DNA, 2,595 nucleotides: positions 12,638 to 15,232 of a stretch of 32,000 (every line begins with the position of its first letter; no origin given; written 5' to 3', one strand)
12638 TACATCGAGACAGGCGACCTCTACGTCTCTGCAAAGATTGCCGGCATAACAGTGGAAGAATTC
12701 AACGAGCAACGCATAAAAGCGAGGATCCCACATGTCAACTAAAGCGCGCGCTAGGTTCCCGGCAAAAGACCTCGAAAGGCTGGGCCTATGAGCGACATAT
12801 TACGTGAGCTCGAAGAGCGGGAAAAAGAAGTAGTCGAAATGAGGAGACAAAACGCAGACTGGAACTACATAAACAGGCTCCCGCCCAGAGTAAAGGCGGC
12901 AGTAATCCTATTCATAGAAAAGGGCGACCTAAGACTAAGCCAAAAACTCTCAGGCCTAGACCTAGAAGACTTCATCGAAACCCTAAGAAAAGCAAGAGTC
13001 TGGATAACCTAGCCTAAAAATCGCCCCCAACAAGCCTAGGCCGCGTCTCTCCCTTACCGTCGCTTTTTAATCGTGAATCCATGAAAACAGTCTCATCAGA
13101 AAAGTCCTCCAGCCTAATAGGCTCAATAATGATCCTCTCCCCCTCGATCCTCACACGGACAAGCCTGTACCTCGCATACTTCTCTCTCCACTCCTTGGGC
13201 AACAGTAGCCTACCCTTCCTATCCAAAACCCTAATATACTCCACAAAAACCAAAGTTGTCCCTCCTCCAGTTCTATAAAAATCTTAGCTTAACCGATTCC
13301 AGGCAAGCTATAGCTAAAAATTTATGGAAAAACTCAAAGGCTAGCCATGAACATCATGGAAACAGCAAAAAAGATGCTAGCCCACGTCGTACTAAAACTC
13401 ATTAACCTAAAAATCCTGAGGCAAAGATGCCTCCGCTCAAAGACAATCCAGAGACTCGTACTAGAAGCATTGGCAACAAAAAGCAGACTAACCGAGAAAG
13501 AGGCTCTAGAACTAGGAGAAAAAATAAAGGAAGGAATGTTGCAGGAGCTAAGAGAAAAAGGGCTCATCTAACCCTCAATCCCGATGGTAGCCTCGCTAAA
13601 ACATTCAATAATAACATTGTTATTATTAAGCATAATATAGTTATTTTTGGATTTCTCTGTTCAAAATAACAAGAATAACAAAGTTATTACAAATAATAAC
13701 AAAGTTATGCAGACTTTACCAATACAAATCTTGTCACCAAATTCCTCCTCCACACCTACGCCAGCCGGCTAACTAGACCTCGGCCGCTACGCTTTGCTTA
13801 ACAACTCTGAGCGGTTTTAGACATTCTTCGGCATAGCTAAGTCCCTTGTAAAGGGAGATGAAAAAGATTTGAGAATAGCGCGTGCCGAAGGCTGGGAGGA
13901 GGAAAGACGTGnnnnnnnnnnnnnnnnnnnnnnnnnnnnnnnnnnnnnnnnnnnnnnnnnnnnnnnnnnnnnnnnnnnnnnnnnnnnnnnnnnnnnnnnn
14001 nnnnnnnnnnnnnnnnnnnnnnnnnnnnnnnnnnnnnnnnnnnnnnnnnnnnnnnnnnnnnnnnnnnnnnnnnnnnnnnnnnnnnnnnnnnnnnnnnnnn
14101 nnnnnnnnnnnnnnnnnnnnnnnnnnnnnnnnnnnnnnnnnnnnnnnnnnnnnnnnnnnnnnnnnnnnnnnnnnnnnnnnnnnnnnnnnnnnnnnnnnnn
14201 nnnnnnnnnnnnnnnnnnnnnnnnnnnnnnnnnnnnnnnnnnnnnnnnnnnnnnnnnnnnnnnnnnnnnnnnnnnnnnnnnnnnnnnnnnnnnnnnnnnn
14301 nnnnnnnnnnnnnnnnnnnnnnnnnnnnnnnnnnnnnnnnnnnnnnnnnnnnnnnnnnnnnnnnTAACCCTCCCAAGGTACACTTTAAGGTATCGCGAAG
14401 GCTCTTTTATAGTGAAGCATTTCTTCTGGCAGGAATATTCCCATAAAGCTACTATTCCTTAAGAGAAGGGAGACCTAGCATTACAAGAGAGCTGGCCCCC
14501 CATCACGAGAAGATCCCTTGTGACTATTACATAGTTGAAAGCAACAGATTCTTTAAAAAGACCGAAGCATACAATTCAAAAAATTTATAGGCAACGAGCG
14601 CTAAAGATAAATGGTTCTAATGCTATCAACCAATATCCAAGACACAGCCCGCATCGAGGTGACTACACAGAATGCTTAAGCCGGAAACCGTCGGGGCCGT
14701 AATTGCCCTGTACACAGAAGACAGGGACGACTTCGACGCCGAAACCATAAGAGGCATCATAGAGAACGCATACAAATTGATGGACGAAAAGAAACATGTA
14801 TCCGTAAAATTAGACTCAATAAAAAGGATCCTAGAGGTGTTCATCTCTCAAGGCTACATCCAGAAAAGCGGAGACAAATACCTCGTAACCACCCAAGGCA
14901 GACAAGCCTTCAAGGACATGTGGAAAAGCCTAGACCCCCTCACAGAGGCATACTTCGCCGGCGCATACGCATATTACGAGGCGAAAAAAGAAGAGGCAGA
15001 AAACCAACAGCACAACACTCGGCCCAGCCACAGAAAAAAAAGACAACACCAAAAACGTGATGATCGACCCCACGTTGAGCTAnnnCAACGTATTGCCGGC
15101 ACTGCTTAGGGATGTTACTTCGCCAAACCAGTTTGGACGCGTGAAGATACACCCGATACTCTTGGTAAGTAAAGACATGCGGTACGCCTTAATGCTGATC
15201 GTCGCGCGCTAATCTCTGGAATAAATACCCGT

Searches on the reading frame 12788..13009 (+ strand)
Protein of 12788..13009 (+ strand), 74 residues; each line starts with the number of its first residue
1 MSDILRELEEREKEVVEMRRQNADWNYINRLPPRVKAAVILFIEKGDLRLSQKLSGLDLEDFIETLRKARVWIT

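Call 24: search_protein_families(library=pfam, proteins=[window:12788-13009:+], max_evalue=0.01)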
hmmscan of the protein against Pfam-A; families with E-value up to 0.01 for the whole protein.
window:12788-13009:+ (74 aa): 2 families
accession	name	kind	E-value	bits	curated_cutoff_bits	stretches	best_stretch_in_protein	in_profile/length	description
PF08281.18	Sigma70_r4_2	-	7.3e-05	22.8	25.7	0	3-20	6-23/54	Sigma-70, region 4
PF04545.22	Sigma70_r4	-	0.009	16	24.1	0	5-26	2-22/50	Sigma-70, region 4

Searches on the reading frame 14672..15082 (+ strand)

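Call 24: search_protein_families(library=pfam, proteins=[window:14672-15082:+], max_evalue=0.01)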
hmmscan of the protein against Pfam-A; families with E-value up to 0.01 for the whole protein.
window:14672-15082:+ (137 aa): 2 families
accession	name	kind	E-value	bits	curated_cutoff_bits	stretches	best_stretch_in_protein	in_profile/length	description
PF25213.1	HVO_A0261_N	-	0.0019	18.5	35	1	42-83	33-74/86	HVO_A0261 N-terminal domain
PF14947.12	HTH_45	-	0.0034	17.8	25.5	1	45-83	31-69/77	Winged helix-turn-helix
